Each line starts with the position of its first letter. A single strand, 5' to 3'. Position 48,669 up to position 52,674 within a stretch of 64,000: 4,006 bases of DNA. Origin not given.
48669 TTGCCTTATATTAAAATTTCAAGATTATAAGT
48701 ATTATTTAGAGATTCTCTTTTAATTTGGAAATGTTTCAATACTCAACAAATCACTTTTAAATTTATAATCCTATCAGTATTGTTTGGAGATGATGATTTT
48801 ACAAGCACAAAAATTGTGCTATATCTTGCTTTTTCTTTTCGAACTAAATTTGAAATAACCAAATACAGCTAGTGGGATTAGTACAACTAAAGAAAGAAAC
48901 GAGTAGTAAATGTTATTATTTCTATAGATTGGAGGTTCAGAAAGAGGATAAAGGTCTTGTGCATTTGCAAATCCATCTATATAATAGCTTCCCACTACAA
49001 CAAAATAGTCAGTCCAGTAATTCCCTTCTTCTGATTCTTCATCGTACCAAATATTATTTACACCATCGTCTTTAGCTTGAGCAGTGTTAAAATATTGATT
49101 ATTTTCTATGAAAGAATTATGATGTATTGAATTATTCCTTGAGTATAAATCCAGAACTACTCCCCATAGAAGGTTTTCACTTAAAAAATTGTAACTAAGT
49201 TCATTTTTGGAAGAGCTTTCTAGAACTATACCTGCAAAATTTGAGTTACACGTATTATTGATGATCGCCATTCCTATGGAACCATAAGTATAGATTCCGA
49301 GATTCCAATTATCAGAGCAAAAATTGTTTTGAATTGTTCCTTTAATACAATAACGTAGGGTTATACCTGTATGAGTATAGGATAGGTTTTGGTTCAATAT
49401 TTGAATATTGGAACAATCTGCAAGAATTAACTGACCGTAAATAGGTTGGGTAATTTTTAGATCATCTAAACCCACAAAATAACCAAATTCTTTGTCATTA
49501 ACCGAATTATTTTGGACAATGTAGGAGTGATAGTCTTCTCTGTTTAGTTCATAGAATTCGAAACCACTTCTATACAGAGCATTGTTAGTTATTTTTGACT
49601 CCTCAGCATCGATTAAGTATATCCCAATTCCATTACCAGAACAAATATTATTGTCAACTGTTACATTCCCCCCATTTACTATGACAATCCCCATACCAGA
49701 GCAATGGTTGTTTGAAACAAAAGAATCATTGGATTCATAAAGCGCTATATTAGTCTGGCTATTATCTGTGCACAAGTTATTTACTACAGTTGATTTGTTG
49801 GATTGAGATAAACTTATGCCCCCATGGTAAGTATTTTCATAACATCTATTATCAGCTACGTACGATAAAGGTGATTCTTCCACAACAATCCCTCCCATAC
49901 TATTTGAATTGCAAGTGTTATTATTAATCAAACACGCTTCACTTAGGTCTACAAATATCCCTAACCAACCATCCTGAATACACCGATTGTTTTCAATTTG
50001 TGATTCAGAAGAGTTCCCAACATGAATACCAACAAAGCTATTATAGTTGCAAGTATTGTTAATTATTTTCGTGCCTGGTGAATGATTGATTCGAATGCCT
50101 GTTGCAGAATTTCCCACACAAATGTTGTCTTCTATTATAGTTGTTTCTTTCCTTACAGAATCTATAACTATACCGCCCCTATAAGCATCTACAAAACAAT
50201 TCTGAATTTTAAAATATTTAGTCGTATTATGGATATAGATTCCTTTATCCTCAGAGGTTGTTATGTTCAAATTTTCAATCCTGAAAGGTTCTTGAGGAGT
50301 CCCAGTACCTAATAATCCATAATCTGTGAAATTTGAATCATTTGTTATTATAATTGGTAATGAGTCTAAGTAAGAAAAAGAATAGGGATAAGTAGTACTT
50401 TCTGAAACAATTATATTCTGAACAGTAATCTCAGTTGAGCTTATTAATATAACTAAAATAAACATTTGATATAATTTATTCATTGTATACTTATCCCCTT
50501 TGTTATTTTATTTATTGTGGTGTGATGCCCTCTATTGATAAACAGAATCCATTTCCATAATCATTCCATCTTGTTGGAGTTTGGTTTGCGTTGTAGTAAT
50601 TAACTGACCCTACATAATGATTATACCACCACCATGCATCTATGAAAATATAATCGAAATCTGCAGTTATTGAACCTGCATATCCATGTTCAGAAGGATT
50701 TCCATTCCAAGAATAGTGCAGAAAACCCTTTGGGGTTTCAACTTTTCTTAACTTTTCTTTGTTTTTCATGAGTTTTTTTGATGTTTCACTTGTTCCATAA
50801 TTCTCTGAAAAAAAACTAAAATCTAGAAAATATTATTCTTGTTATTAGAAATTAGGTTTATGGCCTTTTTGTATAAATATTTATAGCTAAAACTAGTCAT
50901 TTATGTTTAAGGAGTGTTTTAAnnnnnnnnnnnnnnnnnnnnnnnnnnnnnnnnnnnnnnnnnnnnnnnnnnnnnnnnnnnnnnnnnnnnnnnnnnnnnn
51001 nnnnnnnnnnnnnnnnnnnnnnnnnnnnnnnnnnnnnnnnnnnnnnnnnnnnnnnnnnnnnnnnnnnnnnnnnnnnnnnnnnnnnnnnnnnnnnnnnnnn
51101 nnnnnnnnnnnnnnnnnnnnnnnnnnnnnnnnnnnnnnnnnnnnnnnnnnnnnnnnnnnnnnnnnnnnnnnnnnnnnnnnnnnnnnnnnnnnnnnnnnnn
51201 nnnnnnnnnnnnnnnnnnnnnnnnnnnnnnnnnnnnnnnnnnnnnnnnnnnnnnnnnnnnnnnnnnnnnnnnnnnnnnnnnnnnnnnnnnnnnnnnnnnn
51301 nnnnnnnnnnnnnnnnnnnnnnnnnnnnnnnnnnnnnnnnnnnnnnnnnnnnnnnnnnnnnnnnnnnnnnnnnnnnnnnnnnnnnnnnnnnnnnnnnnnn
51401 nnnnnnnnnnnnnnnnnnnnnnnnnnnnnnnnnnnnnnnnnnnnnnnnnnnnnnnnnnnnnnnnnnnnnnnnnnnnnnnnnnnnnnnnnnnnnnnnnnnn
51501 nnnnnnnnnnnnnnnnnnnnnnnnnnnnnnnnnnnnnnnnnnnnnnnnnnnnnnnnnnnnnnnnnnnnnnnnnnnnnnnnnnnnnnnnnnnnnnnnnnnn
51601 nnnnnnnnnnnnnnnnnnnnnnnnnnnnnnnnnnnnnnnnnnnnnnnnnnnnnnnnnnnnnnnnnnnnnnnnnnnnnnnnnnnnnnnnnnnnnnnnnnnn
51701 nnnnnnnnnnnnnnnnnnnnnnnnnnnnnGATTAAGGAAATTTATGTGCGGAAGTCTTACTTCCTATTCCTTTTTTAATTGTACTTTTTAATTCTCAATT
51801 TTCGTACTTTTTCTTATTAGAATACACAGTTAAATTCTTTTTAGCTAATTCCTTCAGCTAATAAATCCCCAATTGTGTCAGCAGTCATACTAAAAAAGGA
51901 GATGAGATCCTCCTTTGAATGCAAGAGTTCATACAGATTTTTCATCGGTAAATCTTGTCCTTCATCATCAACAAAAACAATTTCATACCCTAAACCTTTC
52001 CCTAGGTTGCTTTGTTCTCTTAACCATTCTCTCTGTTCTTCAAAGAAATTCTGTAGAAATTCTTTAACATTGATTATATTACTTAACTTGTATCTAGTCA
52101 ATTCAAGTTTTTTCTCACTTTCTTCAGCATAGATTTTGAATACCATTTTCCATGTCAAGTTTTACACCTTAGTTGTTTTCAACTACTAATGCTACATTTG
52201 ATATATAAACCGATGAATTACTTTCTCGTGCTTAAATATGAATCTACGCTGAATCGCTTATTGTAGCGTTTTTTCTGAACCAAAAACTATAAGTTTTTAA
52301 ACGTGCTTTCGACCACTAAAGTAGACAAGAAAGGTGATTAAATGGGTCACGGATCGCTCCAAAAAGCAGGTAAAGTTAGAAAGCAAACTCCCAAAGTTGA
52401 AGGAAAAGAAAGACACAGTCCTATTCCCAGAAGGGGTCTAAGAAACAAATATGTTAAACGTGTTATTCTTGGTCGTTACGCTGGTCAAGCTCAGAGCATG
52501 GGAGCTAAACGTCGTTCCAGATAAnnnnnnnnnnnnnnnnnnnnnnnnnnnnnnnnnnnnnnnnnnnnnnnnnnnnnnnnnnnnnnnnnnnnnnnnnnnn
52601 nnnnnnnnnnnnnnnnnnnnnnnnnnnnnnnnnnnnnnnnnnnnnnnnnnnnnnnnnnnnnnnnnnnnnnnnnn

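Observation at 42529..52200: About 10 kb accessory-looking stretch with decayed and mobile-element-like content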

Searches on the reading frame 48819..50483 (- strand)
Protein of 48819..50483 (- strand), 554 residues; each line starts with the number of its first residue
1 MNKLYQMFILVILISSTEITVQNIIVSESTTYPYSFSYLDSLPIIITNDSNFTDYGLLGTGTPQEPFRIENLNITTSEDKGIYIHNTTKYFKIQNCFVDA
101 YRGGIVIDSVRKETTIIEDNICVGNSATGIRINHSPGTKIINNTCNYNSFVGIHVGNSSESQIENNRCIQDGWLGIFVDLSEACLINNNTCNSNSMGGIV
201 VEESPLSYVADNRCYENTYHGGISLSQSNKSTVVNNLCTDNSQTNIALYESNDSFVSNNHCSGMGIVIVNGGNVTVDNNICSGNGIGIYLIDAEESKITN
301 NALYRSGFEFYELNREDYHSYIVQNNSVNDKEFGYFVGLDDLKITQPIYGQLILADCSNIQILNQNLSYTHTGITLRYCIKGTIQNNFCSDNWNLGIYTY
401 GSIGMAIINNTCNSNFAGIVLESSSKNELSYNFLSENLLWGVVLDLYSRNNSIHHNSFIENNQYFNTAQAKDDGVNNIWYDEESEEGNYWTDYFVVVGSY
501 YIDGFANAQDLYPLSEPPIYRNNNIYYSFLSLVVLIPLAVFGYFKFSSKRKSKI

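Call 4: search_protein_families(library=pfam, proteins=[window:48819-50483:-], max_evalue=0.01)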
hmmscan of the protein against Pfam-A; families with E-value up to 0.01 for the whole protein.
window:48819-50483:- (554 aa): 2 families
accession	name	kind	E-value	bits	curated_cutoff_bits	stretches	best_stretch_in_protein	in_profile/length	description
PF13229.12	Beta_helix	-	1.3e-46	158.6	25.9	5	152-302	2-157/158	Right handed beta helix region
PF05048.19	NosD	-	9.1e-43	146.6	23.6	3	322-493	28-210/212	Periplasmic copper-binding protein (NosD)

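Call 11: search_protein_families(library=ncbifam, proteins=[window:48819-50483:-], max_evalue=1)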
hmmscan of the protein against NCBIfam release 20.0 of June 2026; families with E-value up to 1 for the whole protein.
window:48819-50483:- (554 aa): 5 families
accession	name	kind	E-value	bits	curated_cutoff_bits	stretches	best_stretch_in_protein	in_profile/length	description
TIGR03804.1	para_beta_helix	repeat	6e-29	99.5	19.45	8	265-306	1-42/44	parallel beta-helix repeat protein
TIGR04247.1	NosD_copper_fam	subfamily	3.3e-21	75.3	300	3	76-266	72-264/377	nitrous oxide reductase family maturation protein NosD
TIGR03805.1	beta_helix_1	subfamily_domain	9.5e-15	54.5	141.5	3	175-309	132-267/314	parallel beta-helix domain-containing protein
NF038177.1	epimerase_AlgG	equivalog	0.00046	19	700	2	179-289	303-419/519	mannuronan 5-epimerase AlgG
NF007202.0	PRK09623.1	equivalog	0.039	14.3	166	0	254-287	56-89/105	3-methyl-2-oxobutanoate dehydrogenase subunit delta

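Call 12: search_protein_families(library=phrogs, proteins=[window:48819-50483:-], max_evalue=1)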
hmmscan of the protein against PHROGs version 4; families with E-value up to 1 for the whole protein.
window:48819-50483:- (554 aa): 4 families
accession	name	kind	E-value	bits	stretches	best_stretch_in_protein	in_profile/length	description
phrog_7458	-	tail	1.9e-06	27.4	2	93-328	490-727/732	tail spike protein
phrog_7173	-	tail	0.022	14.6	1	352-481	483-607/626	tail spike protein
phrog_14829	-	unknown function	0.041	15.1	0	303-326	20-43/60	-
phrog_28267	-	unknown function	0.11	13.4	0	214-258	48-92/112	-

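Call 38: search_protein_families(library=padloc, proteins=[window:48819-50483:-], max_evalue=0.1)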
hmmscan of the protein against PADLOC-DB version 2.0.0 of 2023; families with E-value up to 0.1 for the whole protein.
window:48819-50483:- (554 aa): 0 families

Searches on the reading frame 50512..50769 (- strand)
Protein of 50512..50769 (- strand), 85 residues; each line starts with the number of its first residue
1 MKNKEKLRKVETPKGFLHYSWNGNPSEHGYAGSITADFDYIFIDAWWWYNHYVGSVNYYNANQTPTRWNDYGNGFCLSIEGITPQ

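Call 4: search_protein_families(library=pfam, proteins=[window:50512-50769:-], max_evalue=0.01)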
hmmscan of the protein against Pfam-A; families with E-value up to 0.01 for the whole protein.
window:50512-50769:- (85 aa): 0 families

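Call 10: search_protein_families(library=pfam, proteins=[window:50512-50769:-], max_evalue=10)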
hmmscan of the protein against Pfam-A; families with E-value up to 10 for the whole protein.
window:50512-50769:- (85 aa): 1 family
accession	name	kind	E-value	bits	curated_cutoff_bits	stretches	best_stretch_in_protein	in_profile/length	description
PF21846.1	DUF6905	-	0.12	13.2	27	1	18-58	15-53/106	Domain of unknown function (DUF6905)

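Call 11: search_protein_families(library=ncbifam, proteins=[window:50512-50769:-], max_evalue=1)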
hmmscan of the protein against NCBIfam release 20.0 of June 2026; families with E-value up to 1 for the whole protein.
window:50512-50769:- (85 aa): 0 families

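Call 12: search_protein_families(library=phrogs, proteins=[window:50512-50769:-], max_evalue=1)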
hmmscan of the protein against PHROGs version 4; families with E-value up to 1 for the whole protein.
window:50512-50769:- (85 aa): 0 families

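Call 38: search_protein_families(library=padloc, proteins=[window:50512-50769:-], max_evalue=0.1)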
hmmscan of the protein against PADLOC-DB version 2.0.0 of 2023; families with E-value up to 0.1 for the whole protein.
window:50512-50769:- (85 aa): 0 families

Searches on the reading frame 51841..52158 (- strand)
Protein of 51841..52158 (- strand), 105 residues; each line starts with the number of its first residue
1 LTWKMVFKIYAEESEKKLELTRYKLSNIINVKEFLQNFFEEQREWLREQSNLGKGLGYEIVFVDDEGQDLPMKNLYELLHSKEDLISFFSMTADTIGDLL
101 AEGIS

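Call 4: search_protein_families(library=pfam, proteins=[window:51841-52158:-], max_evalue=0.01)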
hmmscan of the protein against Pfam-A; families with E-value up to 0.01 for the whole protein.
window:51841-52158:- (105 aa): 0 families

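Call 10: search_protein_families(library=pfam, proteins=[window:51841-52158:-], max_evalue=10)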
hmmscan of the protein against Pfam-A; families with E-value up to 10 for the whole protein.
window:51841-52158:- (105 aa): 1 family
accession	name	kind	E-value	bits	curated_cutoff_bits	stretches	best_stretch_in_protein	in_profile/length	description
PF16476.10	DUF5053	-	0.028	14.5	26.6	1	24-70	7-53/71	Domain of unknown function (DUF5053)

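Call 11: search_protein_families(library=ncbifam, proteins=[window:51841-52158:-], max_evalue=1)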
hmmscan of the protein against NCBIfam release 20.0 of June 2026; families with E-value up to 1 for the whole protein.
window:51841-52158:- (105 aa): 1 family
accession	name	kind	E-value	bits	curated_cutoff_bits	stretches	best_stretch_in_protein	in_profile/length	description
TIGR03528.1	2_3_DAP_am_ly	equivalog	0.15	10.6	532.25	1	15-69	13-67/396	diaminopropionate ammonia-lyase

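Call 12: search_protein_families(library=phrogs, proteins=[window:51841-52158:-], max_evalue=1)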
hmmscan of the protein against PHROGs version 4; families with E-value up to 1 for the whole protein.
window:51841-52158:- (105 aa): 1 family
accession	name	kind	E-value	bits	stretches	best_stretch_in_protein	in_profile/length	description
phrog_841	-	moron, auxiliary metabolic gene and host takeover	0.11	13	1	29-90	11-66/309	GtrB-like O-antigen conversion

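Call 38: search_protein_families(library=padloc, proteins=[window:51841-52158:-], max_evalue=0.1)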
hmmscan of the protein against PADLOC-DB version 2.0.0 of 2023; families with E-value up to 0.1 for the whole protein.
window:51841-52158:- (105 aa): 0 families

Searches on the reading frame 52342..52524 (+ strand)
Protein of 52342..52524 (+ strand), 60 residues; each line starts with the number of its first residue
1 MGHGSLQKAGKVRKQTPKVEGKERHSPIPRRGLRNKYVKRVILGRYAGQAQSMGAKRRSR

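Call 4: search_protein_families(library=pfam, proteins=[window:52342-52524:+], max_evalue=0.01)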
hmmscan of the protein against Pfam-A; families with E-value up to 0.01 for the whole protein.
window:52342-52524:+ (60 aa): 1 family
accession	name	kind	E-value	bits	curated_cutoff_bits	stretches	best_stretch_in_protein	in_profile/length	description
PF04758.19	Ribosomal_S30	-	1.7e-10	41.3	27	1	3-50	3-50/58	Ribosomal protein S30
